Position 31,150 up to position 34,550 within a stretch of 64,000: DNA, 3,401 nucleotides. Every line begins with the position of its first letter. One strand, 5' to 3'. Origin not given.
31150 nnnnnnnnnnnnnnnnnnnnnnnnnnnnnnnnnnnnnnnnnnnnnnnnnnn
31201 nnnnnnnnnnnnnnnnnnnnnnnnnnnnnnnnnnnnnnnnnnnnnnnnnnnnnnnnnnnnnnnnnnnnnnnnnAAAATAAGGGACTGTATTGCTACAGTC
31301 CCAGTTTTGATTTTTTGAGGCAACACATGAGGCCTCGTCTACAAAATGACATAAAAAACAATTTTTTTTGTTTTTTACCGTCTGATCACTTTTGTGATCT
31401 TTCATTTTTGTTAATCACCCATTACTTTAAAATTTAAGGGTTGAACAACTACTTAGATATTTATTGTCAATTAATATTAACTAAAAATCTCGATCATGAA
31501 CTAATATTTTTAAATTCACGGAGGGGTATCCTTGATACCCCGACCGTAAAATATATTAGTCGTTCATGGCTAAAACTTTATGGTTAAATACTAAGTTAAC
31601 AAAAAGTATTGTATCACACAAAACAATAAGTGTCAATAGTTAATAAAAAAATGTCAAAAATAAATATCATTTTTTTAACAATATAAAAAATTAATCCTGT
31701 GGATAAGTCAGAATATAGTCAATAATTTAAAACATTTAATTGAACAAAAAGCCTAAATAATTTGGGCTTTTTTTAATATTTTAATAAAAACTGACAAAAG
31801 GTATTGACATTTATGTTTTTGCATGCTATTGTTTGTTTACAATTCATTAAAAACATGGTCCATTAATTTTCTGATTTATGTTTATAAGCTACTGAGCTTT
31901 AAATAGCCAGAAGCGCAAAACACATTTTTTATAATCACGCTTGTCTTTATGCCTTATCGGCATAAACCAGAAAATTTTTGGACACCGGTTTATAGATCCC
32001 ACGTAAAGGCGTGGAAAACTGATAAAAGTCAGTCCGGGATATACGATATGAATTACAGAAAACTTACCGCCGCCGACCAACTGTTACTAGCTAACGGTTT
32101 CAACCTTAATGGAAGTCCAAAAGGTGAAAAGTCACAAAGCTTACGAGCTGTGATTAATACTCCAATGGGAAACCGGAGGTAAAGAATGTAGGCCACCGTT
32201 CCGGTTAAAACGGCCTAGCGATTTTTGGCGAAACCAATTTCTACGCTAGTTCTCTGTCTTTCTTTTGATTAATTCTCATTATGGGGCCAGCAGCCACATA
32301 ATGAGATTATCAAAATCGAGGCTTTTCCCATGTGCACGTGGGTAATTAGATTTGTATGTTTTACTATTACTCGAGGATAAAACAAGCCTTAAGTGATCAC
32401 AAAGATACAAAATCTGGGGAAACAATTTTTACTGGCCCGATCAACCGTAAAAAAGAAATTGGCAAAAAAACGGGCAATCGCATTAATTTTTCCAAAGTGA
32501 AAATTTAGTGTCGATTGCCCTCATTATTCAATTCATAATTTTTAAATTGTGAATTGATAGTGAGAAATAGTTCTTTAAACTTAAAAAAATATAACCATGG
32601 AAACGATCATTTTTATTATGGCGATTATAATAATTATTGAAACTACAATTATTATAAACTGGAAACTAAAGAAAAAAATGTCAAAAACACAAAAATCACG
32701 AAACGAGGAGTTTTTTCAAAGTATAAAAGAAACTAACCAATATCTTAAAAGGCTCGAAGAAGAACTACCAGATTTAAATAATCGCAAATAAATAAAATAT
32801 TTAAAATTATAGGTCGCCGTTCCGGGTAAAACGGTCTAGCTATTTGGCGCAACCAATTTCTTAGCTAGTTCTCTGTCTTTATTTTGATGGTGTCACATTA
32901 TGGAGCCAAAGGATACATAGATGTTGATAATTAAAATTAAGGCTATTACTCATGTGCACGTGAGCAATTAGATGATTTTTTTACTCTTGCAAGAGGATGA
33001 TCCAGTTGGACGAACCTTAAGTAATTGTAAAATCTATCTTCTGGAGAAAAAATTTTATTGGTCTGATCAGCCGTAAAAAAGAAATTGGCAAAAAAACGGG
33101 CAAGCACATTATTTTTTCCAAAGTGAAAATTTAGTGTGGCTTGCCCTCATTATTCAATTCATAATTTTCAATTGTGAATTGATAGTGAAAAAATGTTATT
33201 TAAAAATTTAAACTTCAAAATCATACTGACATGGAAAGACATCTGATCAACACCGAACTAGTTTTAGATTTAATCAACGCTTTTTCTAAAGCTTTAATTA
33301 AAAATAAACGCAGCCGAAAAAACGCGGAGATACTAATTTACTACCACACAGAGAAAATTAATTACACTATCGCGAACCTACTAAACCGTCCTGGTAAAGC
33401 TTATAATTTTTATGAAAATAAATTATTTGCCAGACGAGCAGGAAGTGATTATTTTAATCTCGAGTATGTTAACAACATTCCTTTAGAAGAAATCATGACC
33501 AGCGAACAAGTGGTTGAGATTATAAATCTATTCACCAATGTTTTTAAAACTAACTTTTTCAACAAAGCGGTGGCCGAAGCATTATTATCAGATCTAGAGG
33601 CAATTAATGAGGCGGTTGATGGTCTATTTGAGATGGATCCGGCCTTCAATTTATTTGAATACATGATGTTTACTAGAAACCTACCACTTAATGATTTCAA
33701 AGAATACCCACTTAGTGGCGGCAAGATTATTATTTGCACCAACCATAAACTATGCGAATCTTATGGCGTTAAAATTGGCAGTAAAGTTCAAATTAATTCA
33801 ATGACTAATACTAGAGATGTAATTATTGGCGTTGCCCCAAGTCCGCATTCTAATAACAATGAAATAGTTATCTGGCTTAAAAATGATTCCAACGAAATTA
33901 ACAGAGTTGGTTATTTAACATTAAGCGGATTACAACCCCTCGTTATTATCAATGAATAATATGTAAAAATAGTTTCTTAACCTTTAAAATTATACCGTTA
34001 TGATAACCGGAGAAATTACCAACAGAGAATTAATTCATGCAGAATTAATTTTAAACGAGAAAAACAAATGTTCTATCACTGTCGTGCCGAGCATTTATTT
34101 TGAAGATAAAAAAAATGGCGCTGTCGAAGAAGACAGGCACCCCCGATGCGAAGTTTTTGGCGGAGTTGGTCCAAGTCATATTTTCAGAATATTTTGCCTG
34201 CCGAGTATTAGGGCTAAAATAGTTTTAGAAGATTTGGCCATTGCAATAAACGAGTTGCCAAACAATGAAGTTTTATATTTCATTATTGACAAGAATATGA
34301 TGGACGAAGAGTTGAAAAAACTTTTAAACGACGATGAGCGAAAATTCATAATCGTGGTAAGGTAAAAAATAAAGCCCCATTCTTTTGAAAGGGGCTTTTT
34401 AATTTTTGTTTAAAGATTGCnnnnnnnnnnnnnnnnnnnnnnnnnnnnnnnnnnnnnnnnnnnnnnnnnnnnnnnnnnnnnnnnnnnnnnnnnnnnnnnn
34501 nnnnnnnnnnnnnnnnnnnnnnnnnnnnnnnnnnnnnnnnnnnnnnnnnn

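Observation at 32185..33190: Two divergent copies of a ~380-nt non-coding element whose differences are compensatory: candidate novel large structured RNA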

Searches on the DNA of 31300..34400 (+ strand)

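Call 6: search_rna_families(source=window, start=31300, end=34400, threshold=evalue, max_evalue=10, show_alignments=3)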
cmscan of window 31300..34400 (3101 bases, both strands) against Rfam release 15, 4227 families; matches with E-value up to 10: 11.
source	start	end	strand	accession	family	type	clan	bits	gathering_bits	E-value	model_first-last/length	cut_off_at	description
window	31378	31402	+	RF01328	CRISPR-DR17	Gene; CRISPR;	CL00014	22.6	42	0.54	1-25/25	no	CRISPR RNA direct repeat element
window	34357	34400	-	RF02362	Yfr10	Gene; sRNA;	-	22.6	43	3.4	32-78/78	5'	Cyanobacterial functional RNA 10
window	31897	31975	+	RF01694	Bacteroides-1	Gene; sRNA;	-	20.3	43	3.1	1-82/82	no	Bacteroides-1 RNA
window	34365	34400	-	RF00506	Thr_leader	Cis-reg; leader;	-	18.5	55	3.4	82-118/118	5'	Threonine operon leader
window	31852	31941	-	RF00314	snoZ182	Gene; snRNA; snoRNA; CD-box;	-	18.5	80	5.9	1-92/92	no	Small nucleolar RNA Z182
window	33526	33704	-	RF01894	PCA3_2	Gene; lncRNA;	-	18.3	100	0.081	1-409/409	no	Prostate cancer antigen RNA 3 conserved region 2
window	31860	31985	+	RF00618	U4atac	Gene; snRNA; splicing;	CL00007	17.8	53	6.2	1-132/132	no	U4atac minor spliceosomal RNA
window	32998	33070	+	RF01634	ceN44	Gene; snRNA; snoRNA; CD-box;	-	17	70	6.2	1-74/74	no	Caenorhabditis snoRNA ceN44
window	33189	33238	+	RF02098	DGCR5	Gene; lncRNA;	-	16.7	50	9.3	1-49/49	no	DiGeorge syndrome critical region gene 5 conserved region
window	33006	33076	-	RF01420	snoR113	Gene; snRNA; snoRNA; CD-box;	-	16.5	47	5.4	27-98/103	no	Small nucleolar RNA snoR113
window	34366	34400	-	RF02278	Betaproteobacteria_toxic_sRNA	Gene; sRNA;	-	16.1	50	7.2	30-64/64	5'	Betaproteobacteria toxic small RNA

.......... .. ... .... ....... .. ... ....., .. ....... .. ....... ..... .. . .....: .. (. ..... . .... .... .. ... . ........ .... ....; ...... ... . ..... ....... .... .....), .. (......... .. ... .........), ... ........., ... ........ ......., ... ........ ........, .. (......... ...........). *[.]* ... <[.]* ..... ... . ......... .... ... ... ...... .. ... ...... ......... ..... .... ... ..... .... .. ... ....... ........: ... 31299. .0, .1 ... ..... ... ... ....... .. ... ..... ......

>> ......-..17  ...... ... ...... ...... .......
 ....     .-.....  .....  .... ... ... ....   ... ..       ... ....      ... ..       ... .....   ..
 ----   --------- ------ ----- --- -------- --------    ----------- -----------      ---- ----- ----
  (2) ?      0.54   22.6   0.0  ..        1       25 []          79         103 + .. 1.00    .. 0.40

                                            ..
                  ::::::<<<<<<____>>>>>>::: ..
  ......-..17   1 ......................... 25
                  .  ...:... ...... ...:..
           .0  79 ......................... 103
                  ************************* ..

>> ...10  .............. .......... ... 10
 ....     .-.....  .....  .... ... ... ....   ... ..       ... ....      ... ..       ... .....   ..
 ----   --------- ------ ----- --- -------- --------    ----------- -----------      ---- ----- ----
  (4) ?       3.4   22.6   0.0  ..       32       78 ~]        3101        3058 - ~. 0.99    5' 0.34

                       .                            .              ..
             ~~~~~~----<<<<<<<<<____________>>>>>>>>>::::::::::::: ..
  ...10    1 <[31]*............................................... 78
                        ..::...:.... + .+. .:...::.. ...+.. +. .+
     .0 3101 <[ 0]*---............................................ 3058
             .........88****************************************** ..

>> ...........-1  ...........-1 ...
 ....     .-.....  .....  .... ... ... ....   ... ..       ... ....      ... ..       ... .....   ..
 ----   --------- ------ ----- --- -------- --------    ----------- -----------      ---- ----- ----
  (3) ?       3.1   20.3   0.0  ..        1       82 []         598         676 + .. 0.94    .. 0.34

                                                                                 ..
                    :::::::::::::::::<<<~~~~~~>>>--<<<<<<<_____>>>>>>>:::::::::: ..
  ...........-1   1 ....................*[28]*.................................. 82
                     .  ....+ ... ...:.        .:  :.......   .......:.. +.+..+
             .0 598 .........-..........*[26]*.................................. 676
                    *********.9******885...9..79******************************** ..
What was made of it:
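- On Any Rfam 15 family (riboswitches, T-box, RNase P, 6S, SRP, tmRNA, OLE, GOLLD, ROOL, HEARO, raiA, group I/II introns, small ribozymes): The E-value scan up to 10 of 31300-34400 on both strands found only chance-level hits, none covering more than a small part of an element (ceN44 and snoR113, about 70 nt, E 5-6; call 6).
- On Group I self-splicing intron: No Intron_gpI hit at E up to 10 (call 6).
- There is no group I or group II intron hit at E up to 10 on either strand (call 6).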

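Call 16: search_dna_similar(query=window:32185-32570:+, collection=phages, mode=distant, max_evalue=0.01)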
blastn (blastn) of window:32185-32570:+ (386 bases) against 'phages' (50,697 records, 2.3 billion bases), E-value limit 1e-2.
No match.

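Call 73: search_rna_families(sources=[L070, L071, L072, L073], threshold=gathering)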
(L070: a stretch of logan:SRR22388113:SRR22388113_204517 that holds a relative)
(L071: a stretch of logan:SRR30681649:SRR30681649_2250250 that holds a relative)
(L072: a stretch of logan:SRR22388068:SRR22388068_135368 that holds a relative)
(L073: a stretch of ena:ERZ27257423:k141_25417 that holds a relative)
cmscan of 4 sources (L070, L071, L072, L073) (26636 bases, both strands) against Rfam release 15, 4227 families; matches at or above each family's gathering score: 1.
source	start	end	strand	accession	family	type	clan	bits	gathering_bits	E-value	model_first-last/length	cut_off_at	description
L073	14523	14604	+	RF00005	tRNA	Gene; tRNA;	CL00001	61.3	29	3.3e-11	1-71/71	no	tRNA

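Call 86: build_rna_model(alignment_id=A6, structure=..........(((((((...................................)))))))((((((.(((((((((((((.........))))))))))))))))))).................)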
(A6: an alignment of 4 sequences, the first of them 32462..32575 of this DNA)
Model R1 built from alignment A6 (4 sequences, 124 columns); structure: as given.
model positions 88; base pairs 26; branch points 1; effective number of sequences 1.63; information 0.646 bits per position. Calibrated on 0.2 Mb of random sequence (short: E-values are rough).
structure used (alignment columns):
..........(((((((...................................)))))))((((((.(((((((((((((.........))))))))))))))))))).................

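Call 87: search_with_rna_model(model_id=R1, sources=[window, L060, L061, L062, L064, L066, L067, L069, L070, L071, L072, L073, L074, L075, L076, L077], max_evalue=10, show_alignments=8)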
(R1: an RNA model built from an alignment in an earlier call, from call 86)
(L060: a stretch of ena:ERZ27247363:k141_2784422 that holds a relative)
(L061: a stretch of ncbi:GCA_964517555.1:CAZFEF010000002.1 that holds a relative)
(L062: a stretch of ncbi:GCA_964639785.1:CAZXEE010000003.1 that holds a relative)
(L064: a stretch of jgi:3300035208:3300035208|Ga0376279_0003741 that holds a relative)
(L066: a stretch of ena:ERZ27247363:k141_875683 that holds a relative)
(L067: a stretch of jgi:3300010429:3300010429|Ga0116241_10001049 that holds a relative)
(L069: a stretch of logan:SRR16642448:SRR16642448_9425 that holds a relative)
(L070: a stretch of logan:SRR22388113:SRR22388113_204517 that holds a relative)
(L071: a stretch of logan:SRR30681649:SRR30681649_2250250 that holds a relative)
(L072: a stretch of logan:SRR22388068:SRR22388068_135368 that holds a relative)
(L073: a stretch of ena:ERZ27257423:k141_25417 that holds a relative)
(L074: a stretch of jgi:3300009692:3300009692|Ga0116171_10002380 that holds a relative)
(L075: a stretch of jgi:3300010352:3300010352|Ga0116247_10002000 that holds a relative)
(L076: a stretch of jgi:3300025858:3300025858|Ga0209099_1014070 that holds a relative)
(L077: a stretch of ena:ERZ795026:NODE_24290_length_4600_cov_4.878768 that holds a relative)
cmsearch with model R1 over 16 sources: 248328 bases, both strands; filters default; matches with E-value up to 10: 13.
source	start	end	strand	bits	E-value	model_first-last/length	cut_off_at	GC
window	33088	33201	+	90.6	2.1e-23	1-88/88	no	0.29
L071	254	345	+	87.8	1.4e-22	1-88/88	no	0.34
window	32462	32576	+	85.7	5.6e-22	1-88/88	no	0.29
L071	160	252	+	85.7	5.7e-22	1-88/88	no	0.43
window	32528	32557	-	19.2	0.024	41-69/88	no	0.17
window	33154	33182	-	18.3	0.044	41-69/88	no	0.21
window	30152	30229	+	14.7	0.5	1-88/88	no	0.32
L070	1478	1566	+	13.4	1.3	1-88/88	no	0.27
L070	5470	5518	-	13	1.6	1-88/88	no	0.33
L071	275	357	-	12.4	2.4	1-88/88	no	0.27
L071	512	616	+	12.1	3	1-88/88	no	0.36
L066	1609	1682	+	10.6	8.5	1-88/88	no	0.34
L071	148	202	-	10.3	10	1-88/88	no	0.45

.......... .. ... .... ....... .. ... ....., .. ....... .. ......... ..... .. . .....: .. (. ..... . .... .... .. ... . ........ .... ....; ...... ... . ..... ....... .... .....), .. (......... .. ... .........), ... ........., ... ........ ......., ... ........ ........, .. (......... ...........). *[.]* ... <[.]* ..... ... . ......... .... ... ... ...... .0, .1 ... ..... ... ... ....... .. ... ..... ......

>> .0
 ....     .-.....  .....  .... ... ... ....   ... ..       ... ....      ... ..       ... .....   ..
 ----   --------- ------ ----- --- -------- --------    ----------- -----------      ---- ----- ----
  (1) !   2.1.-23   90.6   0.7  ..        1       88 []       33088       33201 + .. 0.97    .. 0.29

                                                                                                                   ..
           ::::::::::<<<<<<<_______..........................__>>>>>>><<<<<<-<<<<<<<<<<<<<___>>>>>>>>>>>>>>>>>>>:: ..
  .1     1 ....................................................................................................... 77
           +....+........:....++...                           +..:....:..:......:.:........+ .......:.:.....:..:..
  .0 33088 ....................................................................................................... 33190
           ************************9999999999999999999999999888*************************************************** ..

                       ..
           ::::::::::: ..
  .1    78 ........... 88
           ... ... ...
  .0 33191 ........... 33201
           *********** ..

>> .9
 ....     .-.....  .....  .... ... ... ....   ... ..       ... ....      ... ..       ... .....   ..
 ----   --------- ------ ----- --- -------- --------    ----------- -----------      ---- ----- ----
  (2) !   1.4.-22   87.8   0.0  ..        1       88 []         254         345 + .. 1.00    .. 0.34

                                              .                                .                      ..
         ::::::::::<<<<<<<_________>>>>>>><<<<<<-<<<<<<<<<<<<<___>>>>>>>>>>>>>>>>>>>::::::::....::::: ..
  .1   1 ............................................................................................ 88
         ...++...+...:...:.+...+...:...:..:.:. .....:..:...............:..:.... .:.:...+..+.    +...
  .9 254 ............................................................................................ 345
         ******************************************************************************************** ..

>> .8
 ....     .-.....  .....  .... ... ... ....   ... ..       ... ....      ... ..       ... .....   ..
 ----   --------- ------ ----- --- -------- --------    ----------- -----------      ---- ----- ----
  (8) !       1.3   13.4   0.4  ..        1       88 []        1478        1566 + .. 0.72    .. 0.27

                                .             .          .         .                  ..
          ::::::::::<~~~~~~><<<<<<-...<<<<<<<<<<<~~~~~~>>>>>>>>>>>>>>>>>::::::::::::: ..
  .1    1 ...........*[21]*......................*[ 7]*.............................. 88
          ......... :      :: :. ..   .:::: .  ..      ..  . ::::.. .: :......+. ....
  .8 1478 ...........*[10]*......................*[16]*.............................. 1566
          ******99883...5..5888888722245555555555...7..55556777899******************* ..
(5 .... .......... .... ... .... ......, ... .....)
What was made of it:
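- The covariance model found no further instance in 248 kb of related loci (call 87).
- Tried and rejected: A covariance model of the 3' module found only its four training copies in 248 kb (call 87).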

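Call 97: search_dna_similar(query=window:32185-32600:+, collection=plasmids, mode=distant, max_evalue=0.01)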
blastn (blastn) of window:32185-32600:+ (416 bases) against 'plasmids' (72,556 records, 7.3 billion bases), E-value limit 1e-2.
No match.
